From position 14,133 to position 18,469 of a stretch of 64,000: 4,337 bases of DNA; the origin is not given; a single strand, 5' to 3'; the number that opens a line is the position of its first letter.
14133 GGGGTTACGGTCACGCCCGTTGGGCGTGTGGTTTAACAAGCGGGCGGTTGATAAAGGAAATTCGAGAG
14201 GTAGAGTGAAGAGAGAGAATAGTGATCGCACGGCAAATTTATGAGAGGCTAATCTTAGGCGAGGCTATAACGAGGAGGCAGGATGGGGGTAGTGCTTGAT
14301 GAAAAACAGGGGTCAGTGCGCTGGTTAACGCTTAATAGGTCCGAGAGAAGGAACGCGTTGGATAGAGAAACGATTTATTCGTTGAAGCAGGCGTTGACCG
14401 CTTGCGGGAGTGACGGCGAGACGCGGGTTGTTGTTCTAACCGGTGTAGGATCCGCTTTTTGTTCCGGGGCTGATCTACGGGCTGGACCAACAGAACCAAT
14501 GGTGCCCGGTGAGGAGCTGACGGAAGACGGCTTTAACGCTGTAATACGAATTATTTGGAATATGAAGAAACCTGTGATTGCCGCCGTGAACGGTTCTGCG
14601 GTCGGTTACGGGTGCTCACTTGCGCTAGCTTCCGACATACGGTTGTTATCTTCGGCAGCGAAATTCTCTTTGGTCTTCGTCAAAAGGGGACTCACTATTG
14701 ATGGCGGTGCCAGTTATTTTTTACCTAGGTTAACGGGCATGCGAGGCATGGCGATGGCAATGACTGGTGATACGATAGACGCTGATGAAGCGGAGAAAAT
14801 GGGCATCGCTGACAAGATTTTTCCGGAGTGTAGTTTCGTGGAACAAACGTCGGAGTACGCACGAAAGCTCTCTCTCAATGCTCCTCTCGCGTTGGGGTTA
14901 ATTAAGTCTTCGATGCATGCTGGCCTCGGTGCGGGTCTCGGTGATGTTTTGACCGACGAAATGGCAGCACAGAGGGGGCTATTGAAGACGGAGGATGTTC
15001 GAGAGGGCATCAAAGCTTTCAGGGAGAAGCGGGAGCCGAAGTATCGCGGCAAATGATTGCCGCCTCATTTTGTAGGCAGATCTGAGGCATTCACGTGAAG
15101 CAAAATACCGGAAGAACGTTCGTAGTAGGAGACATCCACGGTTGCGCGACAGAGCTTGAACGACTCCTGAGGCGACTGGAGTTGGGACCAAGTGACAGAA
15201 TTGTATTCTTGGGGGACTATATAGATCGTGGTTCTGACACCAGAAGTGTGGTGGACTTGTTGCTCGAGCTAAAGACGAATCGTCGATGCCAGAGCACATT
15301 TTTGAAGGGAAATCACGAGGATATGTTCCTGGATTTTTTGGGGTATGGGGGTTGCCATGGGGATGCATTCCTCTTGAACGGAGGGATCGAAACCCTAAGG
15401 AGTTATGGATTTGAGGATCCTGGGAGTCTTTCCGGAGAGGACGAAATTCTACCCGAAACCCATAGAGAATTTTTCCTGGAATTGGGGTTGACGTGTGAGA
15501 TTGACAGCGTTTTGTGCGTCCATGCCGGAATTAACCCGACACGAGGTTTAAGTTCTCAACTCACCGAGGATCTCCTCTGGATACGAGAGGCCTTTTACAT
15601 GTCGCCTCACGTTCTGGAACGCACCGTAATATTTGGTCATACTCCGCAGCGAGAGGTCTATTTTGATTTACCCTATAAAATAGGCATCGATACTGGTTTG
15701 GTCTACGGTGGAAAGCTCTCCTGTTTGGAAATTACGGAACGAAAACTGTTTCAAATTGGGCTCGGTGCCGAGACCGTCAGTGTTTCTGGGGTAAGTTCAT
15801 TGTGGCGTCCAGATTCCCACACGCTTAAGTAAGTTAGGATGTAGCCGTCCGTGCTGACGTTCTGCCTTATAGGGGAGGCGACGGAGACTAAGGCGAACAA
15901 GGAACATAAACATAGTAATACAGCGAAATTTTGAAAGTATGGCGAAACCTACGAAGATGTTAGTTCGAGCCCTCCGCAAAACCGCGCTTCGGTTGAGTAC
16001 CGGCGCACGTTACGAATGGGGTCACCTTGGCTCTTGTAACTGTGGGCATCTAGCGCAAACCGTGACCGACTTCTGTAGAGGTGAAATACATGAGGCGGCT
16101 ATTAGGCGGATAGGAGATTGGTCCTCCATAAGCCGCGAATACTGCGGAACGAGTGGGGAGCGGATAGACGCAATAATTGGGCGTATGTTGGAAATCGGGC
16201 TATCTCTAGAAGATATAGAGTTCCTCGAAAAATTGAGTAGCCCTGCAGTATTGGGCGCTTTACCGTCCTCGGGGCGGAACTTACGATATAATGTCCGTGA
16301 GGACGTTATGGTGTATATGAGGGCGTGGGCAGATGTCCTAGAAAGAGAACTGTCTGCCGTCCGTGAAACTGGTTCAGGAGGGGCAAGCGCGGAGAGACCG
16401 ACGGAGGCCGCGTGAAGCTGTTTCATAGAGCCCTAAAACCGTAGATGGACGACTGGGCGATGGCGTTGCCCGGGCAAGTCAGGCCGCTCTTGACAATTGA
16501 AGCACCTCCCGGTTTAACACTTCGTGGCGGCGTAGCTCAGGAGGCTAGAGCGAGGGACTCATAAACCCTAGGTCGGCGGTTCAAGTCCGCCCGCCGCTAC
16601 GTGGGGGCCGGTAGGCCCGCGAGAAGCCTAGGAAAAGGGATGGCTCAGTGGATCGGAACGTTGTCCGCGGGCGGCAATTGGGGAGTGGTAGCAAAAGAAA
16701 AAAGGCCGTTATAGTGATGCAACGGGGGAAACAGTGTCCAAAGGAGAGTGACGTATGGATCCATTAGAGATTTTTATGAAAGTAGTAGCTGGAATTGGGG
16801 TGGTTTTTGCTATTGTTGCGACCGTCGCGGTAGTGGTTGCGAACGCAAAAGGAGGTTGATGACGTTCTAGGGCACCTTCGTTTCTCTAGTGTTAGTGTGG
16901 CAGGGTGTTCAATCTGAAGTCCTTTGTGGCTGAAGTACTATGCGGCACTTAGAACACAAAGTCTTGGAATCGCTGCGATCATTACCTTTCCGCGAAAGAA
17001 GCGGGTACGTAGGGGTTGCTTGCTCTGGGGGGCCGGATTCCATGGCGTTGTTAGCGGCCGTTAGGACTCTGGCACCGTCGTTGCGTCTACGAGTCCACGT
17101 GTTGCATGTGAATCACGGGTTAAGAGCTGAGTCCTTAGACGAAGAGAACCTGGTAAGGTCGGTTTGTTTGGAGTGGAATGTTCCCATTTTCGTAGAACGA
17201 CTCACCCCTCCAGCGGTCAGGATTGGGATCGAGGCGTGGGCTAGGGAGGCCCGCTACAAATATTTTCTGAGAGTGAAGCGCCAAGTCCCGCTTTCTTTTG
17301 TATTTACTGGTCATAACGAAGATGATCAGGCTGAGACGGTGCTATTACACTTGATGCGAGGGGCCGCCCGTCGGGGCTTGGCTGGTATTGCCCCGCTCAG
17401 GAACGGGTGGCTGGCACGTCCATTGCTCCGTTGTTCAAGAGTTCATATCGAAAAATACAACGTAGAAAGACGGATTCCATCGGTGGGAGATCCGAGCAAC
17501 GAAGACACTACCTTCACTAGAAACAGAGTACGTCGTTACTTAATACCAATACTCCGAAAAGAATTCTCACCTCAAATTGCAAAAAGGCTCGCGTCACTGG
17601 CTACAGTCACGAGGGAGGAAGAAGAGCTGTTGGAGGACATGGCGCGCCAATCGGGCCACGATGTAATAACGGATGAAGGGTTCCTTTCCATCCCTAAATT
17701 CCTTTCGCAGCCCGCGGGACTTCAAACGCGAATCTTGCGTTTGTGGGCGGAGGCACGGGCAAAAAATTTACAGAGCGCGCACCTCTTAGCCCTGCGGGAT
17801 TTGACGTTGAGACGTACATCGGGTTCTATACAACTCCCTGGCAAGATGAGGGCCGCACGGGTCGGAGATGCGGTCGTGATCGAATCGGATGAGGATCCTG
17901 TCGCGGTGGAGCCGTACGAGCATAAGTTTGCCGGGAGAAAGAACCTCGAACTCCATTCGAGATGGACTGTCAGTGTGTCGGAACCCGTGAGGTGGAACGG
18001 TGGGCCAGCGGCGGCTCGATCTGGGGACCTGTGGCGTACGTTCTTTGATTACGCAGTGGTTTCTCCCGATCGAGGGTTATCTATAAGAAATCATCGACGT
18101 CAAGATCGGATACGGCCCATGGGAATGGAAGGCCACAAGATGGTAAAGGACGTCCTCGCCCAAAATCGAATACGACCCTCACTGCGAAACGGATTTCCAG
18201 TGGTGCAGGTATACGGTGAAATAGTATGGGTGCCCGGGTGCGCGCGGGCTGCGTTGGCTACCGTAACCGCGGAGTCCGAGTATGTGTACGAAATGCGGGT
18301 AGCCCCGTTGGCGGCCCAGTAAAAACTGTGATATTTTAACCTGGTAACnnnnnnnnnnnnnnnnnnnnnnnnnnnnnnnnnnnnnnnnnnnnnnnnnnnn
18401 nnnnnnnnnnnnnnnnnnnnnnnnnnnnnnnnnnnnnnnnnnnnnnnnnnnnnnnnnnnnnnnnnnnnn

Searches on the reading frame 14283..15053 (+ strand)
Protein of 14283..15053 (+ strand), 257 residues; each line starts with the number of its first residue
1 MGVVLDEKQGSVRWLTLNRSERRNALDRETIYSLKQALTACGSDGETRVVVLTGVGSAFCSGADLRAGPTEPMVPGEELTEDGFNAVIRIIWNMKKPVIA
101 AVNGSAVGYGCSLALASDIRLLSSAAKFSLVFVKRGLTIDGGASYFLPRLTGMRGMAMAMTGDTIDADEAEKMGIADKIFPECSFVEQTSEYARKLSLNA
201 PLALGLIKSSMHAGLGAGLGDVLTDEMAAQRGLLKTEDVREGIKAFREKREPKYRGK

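Call 49: search_protein_families(library=pfam, proteins=[window:14283-15053:+], max_evalue=0.0001)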
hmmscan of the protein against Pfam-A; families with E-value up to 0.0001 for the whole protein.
window:14283-15053:+ (257 aa): 2 families
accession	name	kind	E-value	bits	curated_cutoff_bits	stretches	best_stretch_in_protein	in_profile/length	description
PF00378.25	ECH_1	-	1.1e-54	185.8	27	1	7-256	1-250/251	Enoyl-CoA hydratase/isomerase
PF16113.10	ECH_2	-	7.8e-36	124.7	27.2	1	12-183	1-175/335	Enoyl-CoA hydratase/isomerase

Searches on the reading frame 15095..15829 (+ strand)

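Call 49: search_protein_families(library=pfam, proteins=[window:15095-15829:+], max_evalue=0.0001)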
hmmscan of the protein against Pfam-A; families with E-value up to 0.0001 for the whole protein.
window:15095-15829:+ (245 aa): 1 family
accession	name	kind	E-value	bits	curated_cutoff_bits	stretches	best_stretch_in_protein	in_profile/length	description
PF00149.33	Metallophos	-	3.5e-16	60.7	21.5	1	7-186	2-159/191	Calcineurin-like phosphoesterase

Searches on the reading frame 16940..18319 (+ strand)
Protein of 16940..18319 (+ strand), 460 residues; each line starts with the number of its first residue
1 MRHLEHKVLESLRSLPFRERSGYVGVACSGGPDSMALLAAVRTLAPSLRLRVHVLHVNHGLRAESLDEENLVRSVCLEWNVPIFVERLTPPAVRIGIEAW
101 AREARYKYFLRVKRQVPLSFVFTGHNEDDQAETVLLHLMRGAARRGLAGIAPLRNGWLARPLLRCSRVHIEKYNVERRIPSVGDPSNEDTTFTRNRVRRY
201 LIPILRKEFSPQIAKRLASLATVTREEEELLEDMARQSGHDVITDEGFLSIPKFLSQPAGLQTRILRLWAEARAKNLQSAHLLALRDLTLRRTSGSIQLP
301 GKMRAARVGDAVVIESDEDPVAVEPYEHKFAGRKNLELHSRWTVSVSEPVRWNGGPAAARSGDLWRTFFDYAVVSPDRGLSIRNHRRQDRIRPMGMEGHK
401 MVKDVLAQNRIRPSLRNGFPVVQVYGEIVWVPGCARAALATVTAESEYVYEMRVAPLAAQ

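Call 49: search_protein_families(library=pfam, proteins=[window:16940-18319:+], max_evalue=0.0001)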
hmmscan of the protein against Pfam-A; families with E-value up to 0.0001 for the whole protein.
window:16940-18319:+ (460 aa): 3 families
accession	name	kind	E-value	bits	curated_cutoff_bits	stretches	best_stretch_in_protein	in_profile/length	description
PF01171.26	ATP_bind_3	-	6.8e-47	160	27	1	25-199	3-181/182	PP-loop family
PF11734.13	TilS_C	-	1.1e-09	37.9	22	1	380-438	1-59/74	TilS substrate C-terminal domain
PF09179.16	TilS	-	2.4e-05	25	21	1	249-301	1-58/67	TilS substrate binding domain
